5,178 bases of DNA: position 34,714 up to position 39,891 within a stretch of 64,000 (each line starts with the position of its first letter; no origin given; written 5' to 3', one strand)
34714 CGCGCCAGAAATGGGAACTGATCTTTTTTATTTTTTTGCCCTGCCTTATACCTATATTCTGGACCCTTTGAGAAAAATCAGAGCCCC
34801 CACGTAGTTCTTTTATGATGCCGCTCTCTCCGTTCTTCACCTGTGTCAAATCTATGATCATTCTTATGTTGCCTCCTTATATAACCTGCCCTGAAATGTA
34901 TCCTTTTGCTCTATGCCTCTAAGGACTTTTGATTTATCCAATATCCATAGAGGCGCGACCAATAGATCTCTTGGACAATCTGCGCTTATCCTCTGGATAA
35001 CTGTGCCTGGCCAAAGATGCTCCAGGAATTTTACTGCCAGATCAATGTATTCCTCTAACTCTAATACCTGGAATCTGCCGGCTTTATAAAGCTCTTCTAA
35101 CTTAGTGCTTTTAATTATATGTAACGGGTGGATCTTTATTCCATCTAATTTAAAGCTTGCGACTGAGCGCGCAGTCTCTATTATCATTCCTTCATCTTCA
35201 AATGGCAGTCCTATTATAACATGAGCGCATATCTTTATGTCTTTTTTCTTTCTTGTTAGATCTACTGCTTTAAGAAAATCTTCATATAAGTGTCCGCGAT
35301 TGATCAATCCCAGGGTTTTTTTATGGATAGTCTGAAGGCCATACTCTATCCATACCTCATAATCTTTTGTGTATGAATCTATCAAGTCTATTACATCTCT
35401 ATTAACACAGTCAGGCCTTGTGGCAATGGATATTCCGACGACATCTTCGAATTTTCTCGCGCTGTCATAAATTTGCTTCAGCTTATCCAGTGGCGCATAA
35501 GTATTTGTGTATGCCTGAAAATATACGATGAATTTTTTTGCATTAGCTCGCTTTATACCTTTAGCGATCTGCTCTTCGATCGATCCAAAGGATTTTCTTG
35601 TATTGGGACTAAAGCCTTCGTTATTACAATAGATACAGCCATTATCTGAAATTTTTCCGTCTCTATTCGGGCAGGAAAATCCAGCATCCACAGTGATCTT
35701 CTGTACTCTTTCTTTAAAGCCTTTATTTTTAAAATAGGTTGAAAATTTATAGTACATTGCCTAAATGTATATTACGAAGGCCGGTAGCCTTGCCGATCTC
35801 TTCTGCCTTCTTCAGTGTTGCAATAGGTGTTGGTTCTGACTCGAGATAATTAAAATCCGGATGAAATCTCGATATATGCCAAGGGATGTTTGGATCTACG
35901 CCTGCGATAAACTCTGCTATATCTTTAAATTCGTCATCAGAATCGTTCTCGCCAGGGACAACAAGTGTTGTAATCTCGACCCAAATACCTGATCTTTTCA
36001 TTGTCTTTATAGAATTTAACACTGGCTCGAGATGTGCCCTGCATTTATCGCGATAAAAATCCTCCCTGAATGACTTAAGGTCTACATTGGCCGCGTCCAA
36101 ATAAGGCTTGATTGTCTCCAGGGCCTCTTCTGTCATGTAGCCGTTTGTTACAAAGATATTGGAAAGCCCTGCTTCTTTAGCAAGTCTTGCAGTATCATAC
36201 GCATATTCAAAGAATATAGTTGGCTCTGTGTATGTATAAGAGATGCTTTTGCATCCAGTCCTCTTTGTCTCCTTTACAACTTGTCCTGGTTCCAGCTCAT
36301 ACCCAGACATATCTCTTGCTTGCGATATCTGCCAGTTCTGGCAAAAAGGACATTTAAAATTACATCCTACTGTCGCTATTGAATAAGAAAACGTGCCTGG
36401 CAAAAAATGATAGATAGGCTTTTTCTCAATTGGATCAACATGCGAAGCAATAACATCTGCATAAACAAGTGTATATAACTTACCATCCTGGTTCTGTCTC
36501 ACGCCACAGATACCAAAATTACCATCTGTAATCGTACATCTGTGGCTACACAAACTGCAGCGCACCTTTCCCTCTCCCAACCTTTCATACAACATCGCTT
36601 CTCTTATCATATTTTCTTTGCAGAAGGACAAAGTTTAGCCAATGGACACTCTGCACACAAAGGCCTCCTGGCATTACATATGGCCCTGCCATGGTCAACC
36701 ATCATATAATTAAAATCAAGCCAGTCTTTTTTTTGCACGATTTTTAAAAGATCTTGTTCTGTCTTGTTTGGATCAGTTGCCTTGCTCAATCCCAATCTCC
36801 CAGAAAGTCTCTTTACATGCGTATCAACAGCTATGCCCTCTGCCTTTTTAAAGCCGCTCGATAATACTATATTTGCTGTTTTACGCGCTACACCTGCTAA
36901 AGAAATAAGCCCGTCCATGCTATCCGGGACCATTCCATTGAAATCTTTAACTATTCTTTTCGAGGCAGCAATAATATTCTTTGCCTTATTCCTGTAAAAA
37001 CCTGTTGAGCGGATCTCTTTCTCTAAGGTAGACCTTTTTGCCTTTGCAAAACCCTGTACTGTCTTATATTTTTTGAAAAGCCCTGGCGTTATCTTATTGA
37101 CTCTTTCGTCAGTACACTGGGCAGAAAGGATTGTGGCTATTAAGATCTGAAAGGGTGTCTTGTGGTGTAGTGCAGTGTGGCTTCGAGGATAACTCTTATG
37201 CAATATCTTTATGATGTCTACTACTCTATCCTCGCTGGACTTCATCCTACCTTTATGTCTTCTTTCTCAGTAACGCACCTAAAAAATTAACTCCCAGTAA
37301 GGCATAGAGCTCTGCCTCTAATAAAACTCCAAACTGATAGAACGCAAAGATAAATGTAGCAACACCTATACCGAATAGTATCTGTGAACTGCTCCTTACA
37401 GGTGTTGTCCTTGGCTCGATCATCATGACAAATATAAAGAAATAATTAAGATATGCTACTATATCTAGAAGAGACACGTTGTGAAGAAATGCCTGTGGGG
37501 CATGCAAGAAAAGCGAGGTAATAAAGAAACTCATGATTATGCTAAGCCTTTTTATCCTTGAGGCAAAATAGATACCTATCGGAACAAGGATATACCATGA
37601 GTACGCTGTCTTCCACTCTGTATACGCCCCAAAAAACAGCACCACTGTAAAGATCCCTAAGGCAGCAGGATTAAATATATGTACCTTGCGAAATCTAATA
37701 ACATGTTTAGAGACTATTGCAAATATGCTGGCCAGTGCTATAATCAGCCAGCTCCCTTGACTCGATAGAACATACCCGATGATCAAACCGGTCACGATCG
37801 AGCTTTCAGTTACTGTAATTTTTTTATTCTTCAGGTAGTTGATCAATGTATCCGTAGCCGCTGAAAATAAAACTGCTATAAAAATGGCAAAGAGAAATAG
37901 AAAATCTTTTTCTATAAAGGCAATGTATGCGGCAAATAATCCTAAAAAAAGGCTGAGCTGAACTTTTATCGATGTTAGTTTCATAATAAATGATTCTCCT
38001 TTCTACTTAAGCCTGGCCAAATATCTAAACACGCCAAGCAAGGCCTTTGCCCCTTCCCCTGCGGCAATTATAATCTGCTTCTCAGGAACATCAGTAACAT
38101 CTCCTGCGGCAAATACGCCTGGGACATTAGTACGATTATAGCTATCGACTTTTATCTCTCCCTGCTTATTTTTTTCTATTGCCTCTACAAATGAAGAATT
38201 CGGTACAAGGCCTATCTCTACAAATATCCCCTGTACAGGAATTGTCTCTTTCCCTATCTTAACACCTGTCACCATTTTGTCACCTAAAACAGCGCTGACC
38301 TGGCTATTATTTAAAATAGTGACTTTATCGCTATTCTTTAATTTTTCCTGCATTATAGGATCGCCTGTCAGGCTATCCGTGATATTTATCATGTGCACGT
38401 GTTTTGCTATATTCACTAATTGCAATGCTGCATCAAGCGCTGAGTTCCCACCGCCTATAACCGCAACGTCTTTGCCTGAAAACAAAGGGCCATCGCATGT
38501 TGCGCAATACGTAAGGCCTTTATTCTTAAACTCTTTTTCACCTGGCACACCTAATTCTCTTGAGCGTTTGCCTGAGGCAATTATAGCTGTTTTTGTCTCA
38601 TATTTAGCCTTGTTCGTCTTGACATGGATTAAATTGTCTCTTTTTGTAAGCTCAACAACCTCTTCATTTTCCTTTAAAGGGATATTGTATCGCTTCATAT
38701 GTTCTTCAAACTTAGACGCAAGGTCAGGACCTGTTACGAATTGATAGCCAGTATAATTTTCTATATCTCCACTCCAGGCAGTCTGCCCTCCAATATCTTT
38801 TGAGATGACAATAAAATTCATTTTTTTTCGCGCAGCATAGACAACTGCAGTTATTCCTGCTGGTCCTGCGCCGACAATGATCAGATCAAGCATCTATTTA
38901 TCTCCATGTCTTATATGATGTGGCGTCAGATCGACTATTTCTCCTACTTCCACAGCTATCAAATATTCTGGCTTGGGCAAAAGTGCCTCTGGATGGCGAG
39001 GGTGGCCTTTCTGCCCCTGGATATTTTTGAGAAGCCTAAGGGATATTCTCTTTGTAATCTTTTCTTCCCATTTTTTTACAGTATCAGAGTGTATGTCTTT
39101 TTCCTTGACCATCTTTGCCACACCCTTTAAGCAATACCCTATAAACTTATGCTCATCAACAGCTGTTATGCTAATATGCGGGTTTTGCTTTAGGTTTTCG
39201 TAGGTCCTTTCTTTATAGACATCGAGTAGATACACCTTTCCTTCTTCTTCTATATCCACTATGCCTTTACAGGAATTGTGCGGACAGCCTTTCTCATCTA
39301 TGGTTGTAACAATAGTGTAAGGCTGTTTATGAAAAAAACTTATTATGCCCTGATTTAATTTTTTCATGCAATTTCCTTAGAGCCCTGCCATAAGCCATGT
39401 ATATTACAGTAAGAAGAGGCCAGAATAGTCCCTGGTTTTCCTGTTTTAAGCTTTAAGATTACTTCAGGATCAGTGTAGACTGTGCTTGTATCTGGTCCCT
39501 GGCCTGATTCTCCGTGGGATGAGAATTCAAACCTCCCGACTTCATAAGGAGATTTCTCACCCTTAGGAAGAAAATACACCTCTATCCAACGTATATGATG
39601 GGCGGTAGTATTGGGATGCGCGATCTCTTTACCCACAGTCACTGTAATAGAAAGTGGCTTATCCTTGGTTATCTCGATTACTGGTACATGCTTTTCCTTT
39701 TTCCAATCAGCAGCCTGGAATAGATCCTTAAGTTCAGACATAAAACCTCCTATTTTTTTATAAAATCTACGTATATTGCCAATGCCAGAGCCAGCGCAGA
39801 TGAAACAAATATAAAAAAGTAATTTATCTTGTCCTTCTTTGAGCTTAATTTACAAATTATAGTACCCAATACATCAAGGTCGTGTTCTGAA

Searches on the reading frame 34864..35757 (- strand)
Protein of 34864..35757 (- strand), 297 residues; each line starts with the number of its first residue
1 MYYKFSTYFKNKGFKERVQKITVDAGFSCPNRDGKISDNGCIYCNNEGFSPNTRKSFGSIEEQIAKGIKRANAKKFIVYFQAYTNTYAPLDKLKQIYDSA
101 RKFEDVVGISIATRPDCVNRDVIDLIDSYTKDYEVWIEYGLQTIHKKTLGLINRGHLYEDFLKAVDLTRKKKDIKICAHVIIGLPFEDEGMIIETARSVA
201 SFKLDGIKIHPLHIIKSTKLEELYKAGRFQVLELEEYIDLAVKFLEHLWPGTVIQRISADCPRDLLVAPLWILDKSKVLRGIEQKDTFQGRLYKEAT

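Call 95: search_protein_families(library=pfam, proteins=[window:34864-35757:-], max_evalue=0.0001)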
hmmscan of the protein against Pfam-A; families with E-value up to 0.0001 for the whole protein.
window:34864-35757:- (297 aa): 2 families
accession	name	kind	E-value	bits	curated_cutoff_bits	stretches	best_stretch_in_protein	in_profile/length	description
PF16199.10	Radical_SAM_C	-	1.7e-28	99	31.9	1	205-285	2-82/85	Radical_SAM C-terminal domain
PF04055.27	Radical_SAM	-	1.1e-15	58.7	29.5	1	39-198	9-165/166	Radical SAM superfamily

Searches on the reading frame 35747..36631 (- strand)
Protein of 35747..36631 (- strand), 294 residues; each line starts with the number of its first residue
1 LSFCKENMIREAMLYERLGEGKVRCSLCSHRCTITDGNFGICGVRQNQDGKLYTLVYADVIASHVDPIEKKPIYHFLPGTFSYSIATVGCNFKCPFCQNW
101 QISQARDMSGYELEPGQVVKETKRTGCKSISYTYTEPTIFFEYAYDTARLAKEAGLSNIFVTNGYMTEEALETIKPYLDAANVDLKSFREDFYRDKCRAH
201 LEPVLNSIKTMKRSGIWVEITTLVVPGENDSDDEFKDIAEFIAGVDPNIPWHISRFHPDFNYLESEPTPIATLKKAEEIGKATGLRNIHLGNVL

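Call 95: search_protein_families(library=pfam, proteins=[window:35747-36631:-], max_evalue=0.0001)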
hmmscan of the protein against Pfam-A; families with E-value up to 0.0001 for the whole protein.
window:35747-36631:- (294 aa): 1 family
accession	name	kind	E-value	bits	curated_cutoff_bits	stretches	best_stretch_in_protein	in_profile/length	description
PF04055.27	Radical_SAM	-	2e-28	100.1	29.5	1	86-241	3-165/166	Radical SAM superfamily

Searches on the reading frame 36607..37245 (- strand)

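Call 95: search_protein_families(library=pfam, proteins=[window:36607-37245:-], max_evalue=0.0001)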
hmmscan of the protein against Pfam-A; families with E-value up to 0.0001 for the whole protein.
window:36607-37245:- (212 aa): 1 family
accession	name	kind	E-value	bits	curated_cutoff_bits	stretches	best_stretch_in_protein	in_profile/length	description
PF00730.31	HhH-GPD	-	2e-27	96.1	26.2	1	36-171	1-107/108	HhH-GPD superfamily base excision DNA repair protein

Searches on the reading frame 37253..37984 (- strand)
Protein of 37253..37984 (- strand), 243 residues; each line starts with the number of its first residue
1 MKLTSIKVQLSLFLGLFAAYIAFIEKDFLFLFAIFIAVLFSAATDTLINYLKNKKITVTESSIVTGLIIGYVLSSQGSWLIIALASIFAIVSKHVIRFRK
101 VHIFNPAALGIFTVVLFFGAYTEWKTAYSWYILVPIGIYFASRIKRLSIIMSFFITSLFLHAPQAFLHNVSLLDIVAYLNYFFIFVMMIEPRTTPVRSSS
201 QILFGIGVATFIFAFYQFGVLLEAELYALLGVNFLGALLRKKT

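Call 96: search_protein_families(library=pfam, proteins=[window:37253-37984:-], max_evalue=0.0001)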
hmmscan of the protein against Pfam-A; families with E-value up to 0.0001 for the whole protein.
window:37253-37984:- (243 aa): 1 family
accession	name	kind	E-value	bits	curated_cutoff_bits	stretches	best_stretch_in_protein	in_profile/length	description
PF03116.20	NQR2_RnfD_RnfE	-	6.9e-16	58.9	27.7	2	6-124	19-136/296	NQR2, RnfD, RnfE family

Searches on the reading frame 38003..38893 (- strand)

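Call 96: search_protein_families(library=pfam, proteins=[window:38003-38893:-], max_evalue=0.0001)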
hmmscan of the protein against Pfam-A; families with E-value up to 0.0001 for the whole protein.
window:38003-38893:- (296 aa): 8 families
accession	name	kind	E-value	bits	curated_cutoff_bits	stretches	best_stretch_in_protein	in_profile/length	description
PF07992.20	Pyr_redox_2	-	3.6e-45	155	26.1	1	3-277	2-287/291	Pyridine nucleotide-disulphide oxidoreductase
PF13738.12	Pyr_redox_3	-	7.7e-32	111.2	30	1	52-264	77-305/305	Pyridine nucleotide-disulphide oxidoreductase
PF00070.33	Pyr_redox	-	7.5e-13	49.2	22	1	143-213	2-79/82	Pyridine nucleotide-disulphide oxidoreductase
PF00890.30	FAD_binding_2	-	6.8e-10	39.1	20.4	0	3-42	1-42/414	FAD binding domain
PF03486.20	HI0933_like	-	3.8e-09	36.8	50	0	3-32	2-31/244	HI0933-like protein Rossmann domain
PF01946.23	Thi4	-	2.8e-06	27.2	26.2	0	3-42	19-60/235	Thi4 family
PF12831.13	FAD_oxidored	-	3.4e-05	23.8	27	0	3-39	1-39/416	FAD dependent oxidoreductase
PF13450.12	NAD_binding_8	-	4e-05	24.3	21.9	0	6-66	1-61/68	NAD(P)-binding Rossmann-like domain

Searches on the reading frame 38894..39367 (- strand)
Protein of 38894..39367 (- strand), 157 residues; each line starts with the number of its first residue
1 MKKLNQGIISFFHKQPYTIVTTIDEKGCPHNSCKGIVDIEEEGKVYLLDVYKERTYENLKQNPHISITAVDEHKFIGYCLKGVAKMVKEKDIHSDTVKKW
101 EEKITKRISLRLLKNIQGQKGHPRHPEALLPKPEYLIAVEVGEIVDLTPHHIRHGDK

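Call 96: search_protein_families(library=pfam, proteins=[window:38894-39367:-], max_evalue=0.0001)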
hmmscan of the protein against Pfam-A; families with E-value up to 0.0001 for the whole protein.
window:38894-39367:- (157 aa): 2 families
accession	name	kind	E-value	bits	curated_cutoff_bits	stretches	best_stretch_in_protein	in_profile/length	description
PF01243.27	PNPOx_N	-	2e-11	44.8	28.1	1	10-116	7-98/120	Pyridoxamine 5'-phosphate oxidase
PF04289.18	DUF447_N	-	1.8e-05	25.1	24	1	18-86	3-69/114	Protein of unknown function (DUF447) N-terminal domain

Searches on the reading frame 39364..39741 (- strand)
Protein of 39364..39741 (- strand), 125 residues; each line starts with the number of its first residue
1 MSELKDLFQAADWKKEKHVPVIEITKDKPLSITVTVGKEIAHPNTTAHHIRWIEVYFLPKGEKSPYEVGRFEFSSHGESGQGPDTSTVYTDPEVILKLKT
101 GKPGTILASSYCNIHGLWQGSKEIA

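Call 96: search_protein_families(library=pfam, proteins=[window:39364-39741:-], max_evalue=0.0001)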
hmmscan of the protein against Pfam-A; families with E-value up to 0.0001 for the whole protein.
window:39364-39741:- (125 aa): 1 family
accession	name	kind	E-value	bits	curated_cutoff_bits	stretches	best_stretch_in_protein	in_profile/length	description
PF01880.24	Desulfoferrodox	-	5.7e-30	104.2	22.2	1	11-120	2-97/98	Desulfoferrodoxin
